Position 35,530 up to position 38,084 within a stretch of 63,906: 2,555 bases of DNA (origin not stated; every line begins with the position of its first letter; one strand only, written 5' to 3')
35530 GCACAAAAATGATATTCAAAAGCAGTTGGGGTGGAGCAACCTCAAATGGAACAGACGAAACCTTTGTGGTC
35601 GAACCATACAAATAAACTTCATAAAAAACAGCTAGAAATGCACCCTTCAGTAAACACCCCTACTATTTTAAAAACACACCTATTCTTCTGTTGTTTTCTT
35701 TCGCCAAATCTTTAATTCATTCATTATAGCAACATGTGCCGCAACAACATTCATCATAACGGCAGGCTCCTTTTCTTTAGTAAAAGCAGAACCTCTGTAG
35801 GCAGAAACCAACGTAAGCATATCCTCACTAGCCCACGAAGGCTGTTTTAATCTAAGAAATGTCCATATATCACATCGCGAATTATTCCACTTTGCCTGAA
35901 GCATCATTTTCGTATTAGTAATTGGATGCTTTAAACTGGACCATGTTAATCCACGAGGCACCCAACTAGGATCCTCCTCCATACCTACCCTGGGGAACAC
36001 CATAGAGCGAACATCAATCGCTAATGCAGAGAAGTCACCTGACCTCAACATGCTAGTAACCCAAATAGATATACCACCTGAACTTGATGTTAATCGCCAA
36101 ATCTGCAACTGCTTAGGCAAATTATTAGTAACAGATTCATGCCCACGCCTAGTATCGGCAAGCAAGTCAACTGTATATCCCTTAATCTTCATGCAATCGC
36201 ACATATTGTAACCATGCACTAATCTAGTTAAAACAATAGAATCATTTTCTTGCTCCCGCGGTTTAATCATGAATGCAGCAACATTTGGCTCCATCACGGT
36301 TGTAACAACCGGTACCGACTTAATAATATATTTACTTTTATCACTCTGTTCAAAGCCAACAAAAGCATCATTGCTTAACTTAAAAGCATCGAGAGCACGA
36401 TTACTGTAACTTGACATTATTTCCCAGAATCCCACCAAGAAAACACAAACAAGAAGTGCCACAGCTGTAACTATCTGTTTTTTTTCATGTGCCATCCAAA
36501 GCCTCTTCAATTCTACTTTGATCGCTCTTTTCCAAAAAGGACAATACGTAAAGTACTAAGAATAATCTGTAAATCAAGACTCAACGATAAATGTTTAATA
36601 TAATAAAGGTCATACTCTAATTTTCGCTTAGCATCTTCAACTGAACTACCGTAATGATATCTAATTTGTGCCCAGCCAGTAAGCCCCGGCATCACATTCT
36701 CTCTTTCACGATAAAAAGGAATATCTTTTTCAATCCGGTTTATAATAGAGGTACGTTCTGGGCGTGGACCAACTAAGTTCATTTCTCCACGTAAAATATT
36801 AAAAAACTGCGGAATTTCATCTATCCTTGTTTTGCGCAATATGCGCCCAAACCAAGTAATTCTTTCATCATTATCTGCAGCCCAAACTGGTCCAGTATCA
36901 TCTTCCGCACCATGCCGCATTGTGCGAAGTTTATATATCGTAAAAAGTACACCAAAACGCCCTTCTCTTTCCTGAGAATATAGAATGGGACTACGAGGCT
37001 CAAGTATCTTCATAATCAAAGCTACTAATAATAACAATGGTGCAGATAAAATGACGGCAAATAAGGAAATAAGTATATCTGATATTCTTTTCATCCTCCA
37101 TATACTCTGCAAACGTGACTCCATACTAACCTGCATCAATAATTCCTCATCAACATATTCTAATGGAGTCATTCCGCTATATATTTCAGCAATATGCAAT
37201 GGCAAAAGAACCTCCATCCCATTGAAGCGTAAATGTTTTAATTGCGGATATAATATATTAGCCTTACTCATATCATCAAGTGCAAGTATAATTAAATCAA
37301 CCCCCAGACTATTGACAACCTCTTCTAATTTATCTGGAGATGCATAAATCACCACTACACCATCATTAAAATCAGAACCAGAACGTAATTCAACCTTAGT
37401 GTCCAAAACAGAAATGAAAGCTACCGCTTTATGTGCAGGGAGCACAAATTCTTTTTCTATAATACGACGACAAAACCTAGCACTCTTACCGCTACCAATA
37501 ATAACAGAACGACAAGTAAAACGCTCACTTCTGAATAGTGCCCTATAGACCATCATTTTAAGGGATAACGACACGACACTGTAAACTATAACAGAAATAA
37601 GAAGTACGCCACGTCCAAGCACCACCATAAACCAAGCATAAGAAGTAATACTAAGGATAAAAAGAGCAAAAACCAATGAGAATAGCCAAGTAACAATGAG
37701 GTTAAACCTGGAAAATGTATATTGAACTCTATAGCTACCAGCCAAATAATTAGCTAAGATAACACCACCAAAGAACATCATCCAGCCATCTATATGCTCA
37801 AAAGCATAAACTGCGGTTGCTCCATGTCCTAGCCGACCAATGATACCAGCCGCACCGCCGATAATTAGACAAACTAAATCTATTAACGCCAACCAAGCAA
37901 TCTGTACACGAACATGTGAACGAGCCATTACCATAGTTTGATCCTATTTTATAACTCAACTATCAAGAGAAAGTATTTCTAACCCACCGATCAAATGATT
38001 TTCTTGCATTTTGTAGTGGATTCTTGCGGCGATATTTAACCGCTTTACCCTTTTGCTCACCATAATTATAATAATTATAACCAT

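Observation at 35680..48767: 13-kb co-directional exosortase/polysaccharide operon with no sorting-signal substrate in the window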

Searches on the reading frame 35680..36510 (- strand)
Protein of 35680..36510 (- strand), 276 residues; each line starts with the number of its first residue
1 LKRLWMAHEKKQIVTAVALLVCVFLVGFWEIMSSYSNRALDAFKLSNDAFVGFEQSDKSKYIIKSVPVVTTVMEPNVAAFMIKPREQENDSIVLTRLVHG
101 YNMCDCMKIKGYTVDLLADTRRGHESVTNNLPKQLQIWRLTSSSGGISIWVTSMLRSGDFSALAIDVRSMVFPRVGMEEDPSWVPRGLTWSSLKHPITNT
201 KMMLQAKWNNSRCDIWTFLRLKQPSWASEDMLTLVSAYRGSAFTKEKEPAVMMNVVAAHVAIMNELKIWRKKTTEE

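Call 4: search_protein_families(library=pfam, proteins=[window:35680-36510:-], max_evalue=0.01)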
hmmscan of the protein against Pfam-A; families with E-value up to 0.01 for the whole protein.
window:35680-36510:- (276 aa): 0 families

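Call 5: search_protein_families(library=ncbifam, proteins=[window:35680-36510:-], max_evalue=0.01)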
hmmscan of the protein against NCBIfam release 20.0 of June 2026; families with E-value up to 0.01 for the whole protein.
window:35680-36510:- (276 aa): 0 families

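Call 29: search_protein_families(library=pfam, alignment_id=A4, max_evalue=5)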
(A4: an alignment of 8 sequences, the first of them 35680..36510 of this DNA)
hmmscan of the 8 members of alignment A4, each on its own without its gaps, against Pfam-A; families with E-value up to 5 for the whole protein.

A. member 1, window:35680-36510:- (276 aa): 0 families

B. families by the number of members that match (of 8 scanned): 0 families

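Call 33: search_solved_structures(query=A4, max_evalue=10)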
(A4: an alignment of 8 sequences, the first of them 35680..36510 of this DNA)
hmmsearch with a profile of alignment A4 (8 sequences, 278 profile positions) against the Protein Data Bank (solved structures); distinct sequences matched with E-value up to 10: 3.
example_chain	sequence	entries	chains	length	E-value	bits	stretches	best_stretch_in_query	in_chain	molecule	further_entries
7bwg_A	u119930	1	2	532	0.041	16.3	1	167-196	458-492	Beta-N-acetylhexosaminidase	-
7cbn_A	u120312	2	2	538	0.34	13.3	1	173-206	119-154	Beta-N-acetylhexosaminidase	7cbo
3ec7_A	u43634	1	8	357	1.2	11.5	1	18-71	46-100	Putative Dehydrogenase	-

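Call 36: find_homologous_proteins(query=window:35680-36510:-, max_evalue=0.001)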
Query window:35680-36510:- (276 aa): 164 proteins with E <= 0.001 among 767 candidates; the best 120 are listed.
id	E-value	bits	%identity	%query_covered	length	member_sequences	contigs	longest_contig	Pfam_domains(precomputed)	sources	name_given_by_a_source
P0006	7.8e-179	610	100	98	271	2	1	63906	-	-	-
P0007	6.4e-148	509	80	98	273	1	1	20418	-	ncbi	-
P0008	9.9e-142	489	78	98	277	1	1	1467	-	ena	-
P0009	8.3e-141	486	80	96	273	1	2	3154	-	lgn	-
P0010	4.1e-132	457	73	98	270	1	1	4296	-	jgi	jgi:hypothetical protein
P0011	1.4e-130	452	74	96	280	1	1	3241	-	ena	-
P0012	1.8e-127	442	72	98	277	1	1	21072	-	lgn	-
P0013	1.5e-121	423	67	98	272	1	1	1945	-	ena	-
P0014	2.8e-119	415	66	97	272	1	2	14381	-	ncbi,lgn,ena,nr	ncbi:MAG: hypothetical protein KAI74_04370 [Kiritimatiellae bacterium]|nr:hypothetical protein [Kiri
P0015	2.2e-105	370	62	97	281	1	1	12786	-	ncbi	-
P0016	3.5e-86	307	52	97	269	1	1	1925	-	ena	-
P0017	4.7e-84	300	52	97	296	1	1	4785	-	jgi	jgi:hypothetical protein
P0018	6.2e-84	299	52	97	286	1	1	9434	-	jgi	-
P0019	2.5e-81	291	49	97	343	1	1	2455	-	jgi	jgi:hypothetical protein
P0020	3.3e-81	290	51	89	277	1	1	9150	-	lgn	-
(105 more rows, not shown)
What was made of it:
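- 35680..36510 (-): 276-aa (271 aa as called in the database) N-terminally anchored periplasmic protein of a lineage-specific family of unknown function. It has an invariant R-x2-HGYNM-x2-C-x3-K motif. It is not detectably EpsI. 164 homologues, all named 'hypothetical' (call 36).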

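Call 53: predict_structure(alignment_id=A5)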
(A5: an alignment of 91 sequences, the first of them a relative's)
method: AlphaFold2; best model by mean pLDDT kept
length: 271 residues; sequences in the alignment: 91
mean_pLDDT: 85.6   pTM: 0.79
mean pLDDT of the five models: 85.6, 85.5, 84.4, 83.0, 82.4
residues with pLDDT >= 90: 142; 70-90: 93; 50-70: 31; < 50: 5
segments of 3 or more residues with pLDDT < 50: none
pLDDT, mean of each block of 10 residues (from residue 1): 87 96 85 64 91 95 78 95 90 89 91 89 83 96 97 94 76 49 73 82 77 76 84 95 96 97 92 62
secondary structure, 60 per line:
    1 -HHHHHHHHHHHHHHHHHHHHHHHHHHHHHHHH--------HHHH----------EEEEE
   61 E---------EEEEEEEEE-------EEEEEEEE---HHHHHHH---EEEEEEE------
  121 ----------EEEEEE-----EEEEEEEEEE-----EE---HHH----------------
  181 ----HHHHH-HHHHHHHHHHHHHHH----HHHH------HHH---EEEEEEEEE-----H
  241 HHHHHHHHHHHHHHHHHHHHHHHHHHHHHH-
elements in order: H2-33 H42-45 E56-61 E71-79 E87-94 H98-104 E108-114 E131-136 E142-151 H185-189 H191-205 H210-213 E226-234 H240-270

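Call 56: fold_search(model_id=the predicted structure, library=pdb)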
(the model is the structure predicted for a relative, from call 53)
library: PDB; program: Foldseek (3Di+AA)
matches with E <= 10: 351; with E <= 0.001: 0
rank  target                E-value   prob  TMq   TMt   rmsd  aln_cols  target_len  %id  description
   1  4fpw_A                9.1e-02  0.13  0.14  0.21  15.3       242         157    7  Crystal Structure of CalU16 from Micromonospora echinospora. Northeast Structural Genomics Consortium Target MiR12. (released 2012-12-12)
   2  2z9z                  1.1e-01  0.16  0.22  0.25  13.7       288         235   10  Crystal structure of CERT START domain(N504A mutant), in complex with C10-diacylglycerol (released 2008-02-12)
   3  4fpw_B                1.4e-01  0.14  0.16  0.24  16.0       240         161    6  Crystal Structure of CalU16 from Micromonospora echinospora. Northeast Structural Genomics Consortium Target MiR12. (released 2012-12-12)
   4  4j5t_A                1.7e-01  0.11  0.18  0.08  15.8       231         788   10  Crystal structure of Processing alpha-Glucosidase I (released 2013-04-03)
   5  8ay6_A                2.2e-01  0.16  0.20  0.26  12.2       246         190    9  X-RAY CRYSTAL STRUCTURE OF THE CsPYL1(V112L, T135L,F137I, T153I, V168A)-SB-HAB1 TERNARY COMPLEX (released 2023-03-22)
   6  3nj0_B                2.7e-01  0.14  0.19  0.24   8.8       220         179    7  X-ray crystal structure of the PYL2-pyrabactin A complex (released 2010-08-18)
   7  8aya_A                2.7e-01  0.14  0.20  0.24  10.9       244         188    9  X-RAY CRYSTAL STRUCTURE OF THE CsPYL1-A10-HAB1 TERNARY COMPLEX (released 2023-03-22)
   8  3nj0_C                3.1e-01  0.13  0.18  0.24   9.7       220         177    8  X-ray crystal structure of the PYL2-pyrabactin A complex (released 2010-08-18)
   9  3h3q_B                3.1e-01  0.10  0.22  0.24  15.2       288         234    9  Crystal structure of the CERT START domain in complex with HPA-13 (released 2010-03-02)
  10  1z94_A                3.2e-01  0.14  0.19  0.28   9.6       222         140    6  X-Ray Crystal Structure of Protein CV1439 from Chromobacterium violaceum. Northeast Structural Genomics Consortium Tar (released 2005-05-10)
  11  5mn0_A                3.6e-01  0.12  0.20  0.25  11.7       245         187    9  ABA RECEPTOR FROM CITRUS, CSPYL1 (released 2017-08-02)
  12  8qa4_A                3.6e-01  0.04  0.12  0.13  18.9       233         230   10  MTHFR + SAH symmetric dis-inhibited state (released 2023-11-08)
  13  7t66_A                4.1e-01  0.04  0.14  0.07  17.0       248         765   10  Co-crystal structure of Chaetomium glucosidase with compound UV-4 (released 2022-05-04)
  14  9h0h_A                4.3e-01  0.10  0.19  0.24  13.0       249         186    8  X-RAY CRYSTAL STRUCTURE OF THE CsPYL1-OPABACTIN-HAB1 TERNARY COMPLEX (released 2025-08-20)
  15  3h3q_A                4.3e-01  0.10  0.22  0.25  17.3       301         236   10  Crystal structure of the CERT START domain in complex with HPA-13 (released 2010-03-02)
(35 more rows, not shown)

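Call 57: search_protein_families(library=ncbifam, alignment_id=A5, max_evalue=1)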
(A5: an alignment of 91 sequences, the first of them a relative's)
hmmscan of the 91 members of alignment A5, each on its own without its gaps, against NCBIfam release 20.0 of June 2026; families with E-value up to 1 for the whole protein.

A. member 1, P0006 (271 aa): 1 family
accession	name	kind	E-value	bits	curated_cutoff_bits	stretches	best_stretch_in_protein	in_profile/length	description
NF052290.2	MocR_like_YczR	exception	0.11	11.1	487.4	1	113-148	365-400/458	MocR-like transcription factor YczR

B. families by the number of members that match (of 91 scanned): 20 families
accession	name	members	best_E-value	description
NF045712.1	sulf_resp_HmcD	3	0.013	sulfate respiration complex protein HmcD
TIGR02744.1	TrbI_Ftype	2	0.0045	type-F conjugative transfer system protein TrbI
TIGR01175.1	pilM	2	0.059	type IV pilus assembly protein PilM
NF052314.1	T9SS_HK_PorY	2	0.078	PorY family sensor histidine kinase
NF005108.0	PRK06545.1-6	1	0.014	prephenate dehydrogenase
NF003378.0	PRK04452.1-4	1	0.034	acetyl-CoA decarbonylase/synthase complex subunit delta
NF052551.1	EnvBioLpgNMYCTU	1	0.034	envelope biogenesis lipoprotein LpqN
NF051431.1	Rv0361_Cterm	1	0.04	Rv0361 family membrane protein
NF004039.0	PRK05529.1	1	0.05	cell division protein FtsQ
NF046001.1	SecDF_plasm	1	0.066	protein translocase subunit SecDF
NF011677.0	PRK15097.1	1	0.068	cytochrome ubiquinol oxidase subunit I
NF006136.0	PRK08285.1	1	0.1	precorrin-8X methylmutase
NF011959.0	PRK15430.1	1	0.1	EamA family transporter RarD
NF052290.2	MocR_like_YczR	1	0.11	MocR-like transcription factor YczR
TIGR02718.1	sider_RhtX_FptX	1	0.12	RhtX/FptX family siderophore transporter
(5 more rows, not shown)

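Call 67: search_protein_representatives(alignment_id=A5)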
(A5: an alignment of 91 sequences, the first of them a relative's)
Query: 91 sequences, 287 profile positions. Proteins with E-value up to 0.001 (for the whole library): 147; up to 1e-10: 141; up to 1e-30: 119. The best 147 are listed.
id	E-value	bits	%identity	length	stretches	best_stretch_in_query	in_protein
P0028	9.8e-115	399.0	-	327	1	6-283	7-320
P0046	7.1e-114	396.2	-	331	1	5-281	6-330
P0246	1.9e-113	394.8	-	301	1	6-285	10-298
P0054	2.0e-111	388.2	-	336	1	6-284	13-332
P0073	2.6e-110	384.5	-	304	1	6-282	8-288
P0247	7.5e-110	383.0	-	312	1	7-282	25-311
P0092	4.1e-109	380.6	-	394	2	122-283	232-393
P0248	3.2e-107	374.4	-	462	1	6-282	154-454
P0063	1.9e-106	371.8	-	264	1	18-282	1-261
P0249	8.0e-105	366.5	-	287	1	9-285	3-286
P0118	2.2e-104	365.0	-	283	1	12-282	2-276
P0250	4.0e-103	360.9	-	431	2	132-283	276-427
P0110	4.7e-103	360.7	-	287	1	10-285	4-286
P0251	5.1e-103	360.6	-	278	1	8-282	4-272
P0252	2.6e-102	358.2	-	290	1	5-282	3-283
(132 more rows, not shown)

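Call 69: find_encoding_contigs(protein=P0007, flank=10000, max_places=2)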
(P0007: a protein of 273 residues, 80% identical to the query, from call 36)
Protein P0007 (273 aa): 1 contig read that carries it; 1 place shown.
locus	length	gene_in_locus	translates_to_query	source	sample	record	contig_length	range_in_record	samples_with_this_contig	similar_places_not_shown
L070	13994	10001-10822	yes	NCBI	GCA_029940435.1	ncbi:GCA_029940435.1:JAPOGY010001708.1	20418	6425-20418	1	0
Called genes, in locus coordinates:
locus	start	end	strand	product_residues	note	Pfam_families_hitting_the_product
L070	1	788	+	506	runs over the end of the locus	-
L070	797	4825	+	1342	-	PF09721:Exosortase_EpsH, PF07719:TPR_2 (faint), PF12895:ANAPC3 (faint), PF13181:TPR_8 (faint), PF13428:TPR_14 (faint), PF13432:TPR_16 (faint), PF14559:TPR_19 (faint), PF23914:TPR_CcmH_CycH (weak), +1 more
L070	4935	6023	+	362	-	PF02563:Poly_export, PF10531:SLBB (faint), PF22461:SLBB_2 (faint)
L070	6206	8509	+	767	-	PF02706:Wzz (weak), PF01656:CbiA (weak), PF13614:AAA_31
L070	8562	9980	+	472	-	PF02397:Bac_transf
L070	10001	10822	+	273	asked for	-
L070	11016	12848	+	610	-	PF02543:Carbam_trans_N, PF16861:Carbam_trans_C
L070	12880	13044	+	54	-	PF19451:DUF5989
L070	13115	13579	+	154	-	-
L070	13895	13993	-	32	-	?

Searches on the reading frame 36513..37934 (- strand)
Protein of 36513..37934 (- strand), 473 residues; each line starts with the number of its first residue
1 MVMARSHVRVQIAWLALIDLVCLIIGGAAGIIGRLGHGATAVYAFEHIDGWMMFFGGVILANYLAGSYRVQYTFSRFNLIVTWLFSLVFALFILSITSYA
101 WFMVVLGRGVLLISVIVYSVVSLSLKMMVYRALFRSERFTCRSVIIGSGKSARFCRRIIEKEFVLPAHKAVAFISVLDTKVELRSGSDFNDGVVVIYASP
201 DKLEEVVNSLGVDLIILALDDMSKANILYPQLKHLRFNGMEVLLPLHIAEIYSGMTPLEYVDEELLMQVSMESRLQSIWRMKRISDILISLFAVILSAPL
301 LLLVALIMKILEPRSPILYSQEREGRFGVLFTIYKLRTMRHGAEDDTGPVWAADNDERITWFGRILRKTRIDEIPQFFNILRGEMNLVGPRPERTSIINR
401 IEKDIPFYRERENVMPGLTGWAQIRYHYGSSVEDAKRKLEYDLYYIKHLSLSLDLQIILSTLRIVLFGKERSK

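Call 4: search_protein_families(library=pfam, proteins=[window:36513-37934:-], max_evalue=0.01)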
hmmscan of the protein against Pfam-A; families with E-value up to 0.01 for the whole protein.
window:36513-37934:- (473 aa): 1 family
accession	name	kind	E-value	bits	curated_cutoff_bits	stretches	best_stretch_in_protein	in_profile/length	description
PF02397.22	Bac_transf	-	2.2e-61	207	27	1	282-466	1-178/179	Bacterial sugar transferase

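Call 5: search_protein_families(library=ncbifam, proteins=[window:36513-37934:-], max_evalue=0.01)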
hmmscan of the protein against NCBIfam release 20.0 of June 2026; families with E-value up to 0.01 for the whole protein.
window:36513-37934:- (473 aa): 10 families
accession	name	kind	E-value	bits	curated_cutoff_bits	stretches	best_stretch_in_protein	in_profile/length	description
TIGR03025.1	EPS_sugtrans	subfamily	4.8e-97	326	295.55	1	17-470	1-443/445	exopolysaccharide biosynthesis polyprenyl glycosylphosphotransferase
TIGR03013.1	EpsB_2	subfamily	1.8e-95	320.6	393.35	1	57-469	41-440/443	TIGR03013 family XrtA/PEP-CTERM system glycosyltransferase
TIGR03023.1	WcaJ_sugtrans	equivalog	5.1e-77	260.1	410.75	1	52-469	36-450/453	undecaprenyl-phosphate glucose phosphotransferase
TIGR03022.1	WbaP_sugtrans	subfamily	3e-48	165.2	403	1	67-468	51-452/456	undecaprenyl-phosphate galactose phosphotransferase WbaP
NF041877.1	EPS_EpsZ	equivalog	1.3e-41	142.7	800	1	74-470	72-457/459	exopolysaccharide biosynthesis polyisoprenyl-phosphate hexose-1-phosphate transferase EpsZ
NF050817.1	PolSacchBiosHfsE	equivalog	3.1e-41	141.6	750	1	72-466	68-460/467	polysaccharide biosynthesis protein HfsE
NF007518.0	PRK10124.1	equivalog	1e-40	139.9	684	1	275-462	266-454/464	undecaprenyl-phosphate glucose phosphotransferase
NF052601.1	undeca_RfbP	equivalog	2.3e-34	118.7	330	1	274-471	37-241/244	undecaprenyl-phosphate galactose phosphotransferase family protein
NF011751.0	PRK15204.1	equivalog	3.7e-30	104.9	907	1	67-466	78-470/476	undecaprenyl-phosphate galactose phosphotransferase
NF045514.1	glycotran_HepC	equivalog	3.3e-22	78.9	140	1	271-392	106-211/220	heterocyst development glycosyltransferase HepC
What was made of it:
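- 36513..37934 (-): 473-aa polyprenyl-phosphate glycosyl-1-phosphate transferase (large WbaP/WcaJ-type initiating enzyme). The XrtA-type model TIGR03013 scores 320 against 393 (calls 4, 5).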
